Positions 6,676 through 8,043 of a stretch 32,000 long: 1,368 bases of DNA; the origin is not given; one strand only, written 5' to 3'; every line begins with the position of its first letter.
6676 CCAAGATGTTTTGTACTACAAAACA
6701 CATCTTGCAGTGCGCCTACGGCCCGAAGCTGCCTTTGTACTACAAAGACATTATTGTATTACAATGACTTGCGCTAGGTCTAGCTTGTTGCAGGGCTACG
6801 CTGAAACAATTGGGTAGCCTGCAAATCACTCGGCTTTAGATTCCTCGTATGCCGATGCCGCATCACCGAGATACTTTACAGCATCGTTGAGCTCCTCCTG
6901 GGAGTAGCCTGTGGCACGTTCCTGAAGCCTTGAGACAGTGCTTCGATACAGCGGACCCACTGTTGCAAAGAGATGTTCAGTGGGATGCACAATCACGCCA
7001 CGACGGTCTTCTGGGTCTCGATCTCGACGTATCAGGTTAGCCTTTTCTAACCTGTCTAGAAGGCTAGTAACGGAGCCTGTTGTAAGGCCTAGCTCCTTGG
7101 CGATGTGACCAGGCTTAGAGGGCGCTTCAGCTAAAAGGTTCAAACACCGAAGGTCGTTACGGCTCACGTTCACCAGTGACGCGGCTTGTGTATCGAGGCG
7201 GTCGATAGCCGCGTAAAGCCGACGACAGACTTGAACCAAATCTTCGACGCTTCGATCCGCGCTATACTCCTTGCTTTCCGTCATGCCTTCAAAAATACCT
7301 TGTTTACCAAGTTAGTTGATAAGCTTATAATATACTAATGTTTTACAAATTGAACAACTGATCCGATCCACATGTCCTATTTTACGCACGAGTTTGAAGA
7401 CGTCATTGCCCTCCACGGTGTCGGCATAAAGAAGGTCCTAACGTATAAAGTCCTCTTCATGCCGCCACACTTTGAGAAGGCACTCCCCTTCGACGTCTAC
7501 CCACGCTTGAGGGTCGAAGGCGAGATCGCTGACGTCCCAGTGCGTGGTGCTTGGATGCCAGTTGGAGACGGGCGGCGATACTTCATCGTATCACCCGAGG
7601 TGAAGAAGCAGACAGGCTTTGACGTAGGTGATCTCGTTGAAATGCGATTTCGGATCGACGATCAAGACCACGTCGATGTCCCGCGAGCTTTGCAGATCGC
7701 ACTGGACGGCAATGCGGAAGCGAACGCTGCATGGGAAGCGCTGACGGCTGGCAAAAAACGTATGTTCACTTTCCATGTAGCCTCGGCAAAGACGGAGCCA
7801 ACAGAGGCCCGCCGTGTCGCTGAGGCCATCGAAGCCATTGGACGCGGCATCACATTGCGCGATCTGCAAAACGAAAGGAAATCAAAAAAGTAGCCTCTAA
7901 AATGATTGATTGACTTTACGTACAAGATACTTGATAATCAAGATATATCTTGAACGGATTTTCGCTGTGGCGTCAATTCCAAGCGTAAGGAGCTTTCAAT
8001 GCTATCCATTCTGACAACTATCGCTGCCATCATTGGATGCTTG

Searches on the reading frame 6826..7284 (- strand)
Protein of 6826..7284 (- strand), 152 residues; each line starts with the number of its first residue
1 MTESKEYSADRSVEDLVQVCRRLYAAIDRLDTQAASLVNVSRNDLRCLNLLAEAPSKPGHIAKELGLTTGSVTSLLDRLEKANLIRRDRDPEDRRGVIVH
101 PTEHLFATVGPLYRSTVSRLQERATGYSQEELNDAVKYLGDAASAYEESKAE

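Call 56: search_protein_families(library=pfam, proteins=[window:6826-7284:-], max_evalue=0.001)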
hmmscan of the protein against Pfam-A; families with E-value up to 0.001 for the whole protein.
window:6826-7284:- (152 aa): 7 families
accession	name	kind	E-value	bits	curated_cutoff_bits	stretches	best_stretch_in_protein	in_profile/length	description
PF12802.13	MarR_2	-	1.3e-13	51.3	27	1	39-95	2-60/61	MarR family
PF01047.28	MarR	-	1.1e-12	48.1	24.6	1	41-97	2-59/59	MarR family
PF22381.2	Staph_reg_Sar_Rot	-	5e-07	30.2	27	1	38-103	10-76/85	Transcriptional regulator SarA/Rot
PF14394.12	DUF4423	-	9e-05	22.8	30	1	52-90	33-71/165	Domain of unknown function (DUF4423)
PF13463.12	HTH_27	-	0.00017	22.2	22.2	1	42-103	3-66/68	Winged helix DNA-binding domain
PF13412.12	HTH_24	-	0.00028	20.8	21.9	1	50-86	11-48/48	Winged helix-turn-helix DNA-binding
PF09339.16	HTH_IclR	-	0.00041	20.5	22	0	47-88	8-51/52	IclR helix-turn-helix domain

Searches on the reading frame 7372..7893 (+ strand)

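Call 56: search_protein_families(library=pfam, proteins=[window:7372-7893:+], max_evalue=0.001)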
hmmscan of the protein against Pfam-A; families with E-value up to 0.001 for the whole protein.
window:7372-7893:+ (173 aa): 2 families
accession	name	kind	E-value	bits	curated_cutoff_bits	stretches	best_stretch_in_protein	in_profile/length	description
PF13376.11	OmdA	-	5.2e-15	55.6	25.6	1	101-159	2-60/60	Bacteriocin-protection, YdeI or OmpD-Associated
PF08922.17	DUF1905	-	2.3e-05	24.8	24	1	44-91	32-79/81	Domain of unknown function (DUF1905)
